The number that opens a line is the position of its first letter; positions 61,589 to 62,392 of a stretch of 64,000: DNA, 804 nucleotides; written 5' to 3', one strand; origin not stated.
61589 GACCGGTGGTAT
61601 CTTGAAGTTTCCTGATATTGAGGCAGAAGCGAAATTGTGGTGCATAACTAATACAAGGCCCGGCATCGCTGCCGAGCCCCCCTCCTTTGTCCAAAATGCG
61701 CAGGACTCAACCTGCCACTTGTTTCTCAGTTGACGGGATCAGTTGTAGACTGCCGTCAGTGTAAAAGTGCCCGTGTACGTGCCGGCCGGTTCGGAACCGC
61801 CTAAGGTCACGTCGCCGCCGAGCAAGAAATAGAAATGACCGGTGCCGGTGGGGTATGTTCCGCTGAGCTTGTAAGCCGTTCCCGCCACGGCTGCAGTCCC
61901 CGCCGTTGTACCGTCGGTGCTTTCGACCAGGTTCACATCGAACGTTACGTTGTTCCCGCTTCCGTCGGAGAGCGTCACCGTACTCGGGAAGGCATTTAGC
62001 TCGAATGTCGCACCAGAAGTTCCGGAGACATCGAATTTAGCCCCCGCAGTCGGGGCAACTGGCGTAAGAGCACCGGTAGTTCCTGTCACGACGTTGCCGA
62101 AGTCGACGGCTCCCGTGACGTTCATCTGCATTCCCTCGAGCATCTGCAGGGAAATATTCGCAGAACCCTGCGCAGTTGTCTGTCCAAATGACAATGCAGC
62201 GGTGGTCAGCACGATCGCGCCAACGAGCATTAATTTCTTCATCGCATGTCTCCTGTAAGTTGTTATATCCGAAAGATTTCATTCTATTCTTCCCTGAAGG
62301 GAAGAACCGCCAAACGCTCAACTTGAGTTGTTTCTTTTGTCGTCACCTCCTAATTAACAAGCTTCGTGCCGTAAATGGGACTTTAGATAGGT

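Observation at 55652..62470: Divergent chaperone-usher-like fibre assembly operon built on DUF4402/SCPU-like subunits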

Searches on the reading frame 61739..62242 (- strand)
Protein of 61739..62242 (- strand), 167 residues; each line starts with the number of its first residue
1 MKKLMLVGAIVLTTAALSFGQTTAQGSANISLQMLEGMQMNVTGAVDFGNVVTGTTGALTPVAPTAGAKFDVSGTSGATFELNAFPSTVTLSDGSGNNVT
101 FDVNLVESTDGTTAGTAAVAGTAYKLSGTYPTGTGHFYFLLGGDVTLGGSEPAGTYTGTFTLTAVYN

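Call 3: search_protein_families(library=pfam, proteins=[window:61739-62242:-], max_evalue=1)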
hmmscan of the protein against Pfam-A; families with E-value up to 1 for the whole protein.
window:61739-62242:- (167 aa): 2 families
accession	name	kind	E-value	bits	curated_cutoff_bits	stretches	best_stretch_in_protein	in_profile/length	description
PF14352.11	DUF4402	-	1.8e-07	32.3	25.2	1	14-166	6-129/129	Domain of unknown function (DUF4402)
PF11584.14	Toxin_ToxA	-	0.0077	16.7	25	1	72-144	28-107/118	Proteinaceous host-selective toxin ToxA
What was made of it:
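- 61739..62242 (-): Gene A: single-domain DUF4402 subunit (167 aa), candidate major polymerising subunit. Layout: signal peptide, an N-terminal extension of about 25 aa with alternating hydrophobic residues, the DUF4402 core, and a C-terminal .................. Pfam DUF4402 32.3 bits, above the 25.2 cut-off (call 3).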

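Call 4: search_protein_families(library=ncbifam, proteins=[window:61739-62242:-], max_evalue=1)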
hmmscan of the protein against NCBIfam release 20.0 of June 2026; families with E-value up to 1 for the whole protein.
window:61739-62242:- (167 aa): 1 family
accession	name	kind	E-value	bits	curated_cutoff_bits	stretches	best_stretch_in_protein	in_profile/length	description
NF041740.1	choice_anch_T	equivalog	0.097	11.8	70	1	6-132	2-129/259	choice-of-anchor T family protein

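Call 31: search_solved_structures(query=A4, max_evalue=10, show_alignments=3)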
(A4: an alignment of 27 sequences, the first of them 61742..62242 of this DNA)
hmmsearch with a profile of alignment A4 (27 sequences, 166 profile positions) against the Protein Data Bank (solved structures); distinct sequences matched with E-value up to 10: 0.
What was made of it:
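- On Chaperone-usher pathway (superfamily level): The PDB profile search found nothing (call 31).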

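Call 33: search_protein_families(library=pfam, alignment_id=A4, max_evalue=10)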
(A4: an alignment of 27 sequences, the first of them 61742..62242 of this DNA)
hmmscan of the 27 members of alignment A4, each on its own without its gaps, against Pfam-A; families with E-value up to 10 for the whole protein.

A. member 1, window:61742-62242:- (167 aa): 2 families
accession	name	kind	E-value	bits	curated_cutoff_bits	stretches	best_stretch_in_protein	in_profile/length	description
PF14352.11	DUF4402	-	1.8e-07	32.3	25.2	1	14-166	6-129/129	Domain of unknown function (DUF4402)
PF11584.14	Toxin_ToxA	-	0.0077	16.7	25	1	72-144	28-107/118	Proteinaceous host-selective toxin ToxA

B. families by the number of members that match (of 27 scanned): 28 families (the first 25 are shown)
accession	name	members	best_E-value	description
PF14352.11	DUF4402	25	9.1e-10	Domain of unknown function (DUF4402)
PF05229.21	SCPU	3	0.00084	Spore Coat Protein U domain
PF02838.20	Glyco_hydro_20b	2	0.016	Glycosyl hydrolase family 20, domain 2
PF24303.1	DUF7485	1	0.0066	Domain of unknown function (DUF7485)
PF11584.14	Toxin_ToxA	1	0.0077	Proteinaceous host-selective toxin ToxA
PF08884.16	Flagellin_D3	1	0.0078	Flagellin D3 domain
PF14258.12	DUF4350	1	0.0097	Domain of unknown function (DUF4350)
PF01216.23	Calsequestrin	1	0.039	Calsequestrin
PF09172.16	Vit_open_b-sht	1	0.048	Vitellinogen, open beta-sheet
PF17766.7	fn3_6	1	0.06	Fibronectin type-III domain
PF10618.14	Tail_tube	1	0.061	Phage tail tube protein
PF20130.4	DUF6520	1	0.061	Family of unknown function (DUF6520)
PF24017.2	Beta-prop_SCAP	1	0.064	SCAP Beta-propeller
PF17963.7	Big_9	1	0.066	Bacterial Ig domain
PF13168.11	Poxvirus_B22R_C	1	0.081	Poxvirus B22R protein C-terminal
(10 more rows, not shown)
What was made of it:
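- Three of 27 DUF4402 relatives give weak SCPU hits, best E=8e-4 (call 33). The subunit family resembles SCPU weakly (call 33).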

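Call 83: find_homologous_proteins(query=A4, max_evalue=0.001)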
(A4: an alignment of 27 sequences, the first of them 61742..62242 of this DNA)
Query A4 (27 sequences) (167 aa, profile of the alignment): 50 proteins with E <= 0.001 among 8000 candidates.
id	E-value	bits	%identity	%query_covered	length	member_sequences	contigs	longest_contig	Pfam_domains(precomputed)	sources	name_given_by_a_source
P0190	6.9e-45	171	83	100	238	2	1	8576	PF14352.12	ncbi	-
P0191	1.9e-40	156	86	100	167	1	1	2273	PF14352.12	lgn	-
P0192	2.3e-40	156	91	100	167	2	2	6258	PF14352.12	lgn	-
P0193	8.0e-40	154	78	100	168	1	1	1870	PF14352.12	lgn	-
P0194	4.4e-39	152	36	99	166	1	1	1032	-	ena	-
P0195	9.7e-39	151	38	99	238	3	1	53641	-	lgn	-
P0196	4.6e-37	145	52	100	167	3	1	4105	PF14352.12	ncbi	-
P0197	8.9e-37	144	56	100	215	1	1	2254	PF14352.12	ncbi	-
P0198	6.6e-35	138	58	99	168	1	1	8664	PF14352.12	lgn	-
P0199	1.7e-34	137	56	100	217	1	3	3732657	PF14352.12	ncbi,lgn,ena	-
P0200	5.8e-29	119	-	-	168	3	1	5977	-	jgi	jgi:hypothetical protein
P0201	1.4e-28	118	-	-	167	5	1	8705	-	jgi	jgi:hypothetical protein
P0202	1.3e-27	115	-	-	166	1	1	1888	-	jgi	jgi:hypothetical protein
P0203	1.9e-27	114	27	33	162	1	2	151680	-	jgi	jgi:hypothetical protein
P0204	1.9e-27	114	45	17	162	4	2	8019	-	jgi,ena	-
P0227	1.1e-10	60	22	100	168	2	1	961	PF14352.12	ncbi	-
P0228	1.2e-9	56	25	61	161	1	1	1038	PF14352.12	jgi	-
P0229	9.2e-9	53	26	82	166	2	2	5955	PF14352.12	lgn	-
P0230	3.3e-8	52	57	17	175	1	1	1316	PF14352.12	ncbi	-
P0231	1.8e-7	49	28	83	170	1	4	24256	PF14352.12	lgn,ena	-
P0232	2.4e-7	49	51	20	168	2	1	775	PF14352.12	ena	-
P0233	6.2e-7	47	52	17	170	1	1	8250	PF14352.12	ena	-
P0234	3.2e-6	45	47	20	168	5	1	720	PF14352.12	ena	-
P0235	4.5e-6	45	26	60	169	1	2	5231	PF14352.12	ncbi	-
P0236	9.2e-6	44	50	16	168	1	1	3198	PF14352.12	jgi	jgi:Mat/Ecp fimbriae major subunit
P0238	1.0e-4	40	31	94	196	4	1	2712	PF14352.12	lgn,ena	-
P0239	7.0e-4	37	30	99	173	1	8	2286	PF14352.12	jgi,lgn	-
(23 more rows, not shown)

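Call 85: search_protein_families(library=pfam, proteins=[P0236, P0227, P0231], max_evalue=1)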
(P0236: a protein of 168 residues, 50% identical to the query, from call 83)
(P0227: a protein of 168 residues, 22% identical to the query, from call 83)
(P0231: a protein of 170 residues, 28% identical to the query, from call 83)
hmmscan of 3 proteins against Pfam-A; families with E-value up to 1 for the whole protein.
P0236 (168 aa): 1 family
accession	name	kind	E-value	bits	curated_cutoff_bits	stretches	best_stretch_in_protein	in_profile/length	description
PF14352.11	DUF4402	-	9.6e-14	52.6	25.2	1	40-167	1-129/129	Domain of unknown function (DUF4402)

P0227 (168 aa): 2 families
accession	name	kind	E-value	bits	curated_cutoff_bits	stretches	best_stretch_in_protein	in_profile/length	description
PF14352.11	DUF4402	-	4.2e-32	111.9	25.2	1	40-167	1-129/129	Domain of unknown function (DUF4402)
PF11377.13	DUF3180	-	0.041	14.5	28.4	0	7-64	36-93/135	Protein of unknown function (DUF3180)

P0231 (170 aa): 2 families
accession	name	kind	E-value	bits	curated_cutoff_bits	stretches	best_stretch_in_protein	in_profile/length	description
PF14352.11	DUF4402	-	8.4e-30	104.5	25.2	1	31-169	1-129/129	Domain of unknown function (DUF4402)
PF24019.1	DUF7332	-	0.057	13.3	27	1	34-84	66-115/150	Family of unknown function (DUF7332)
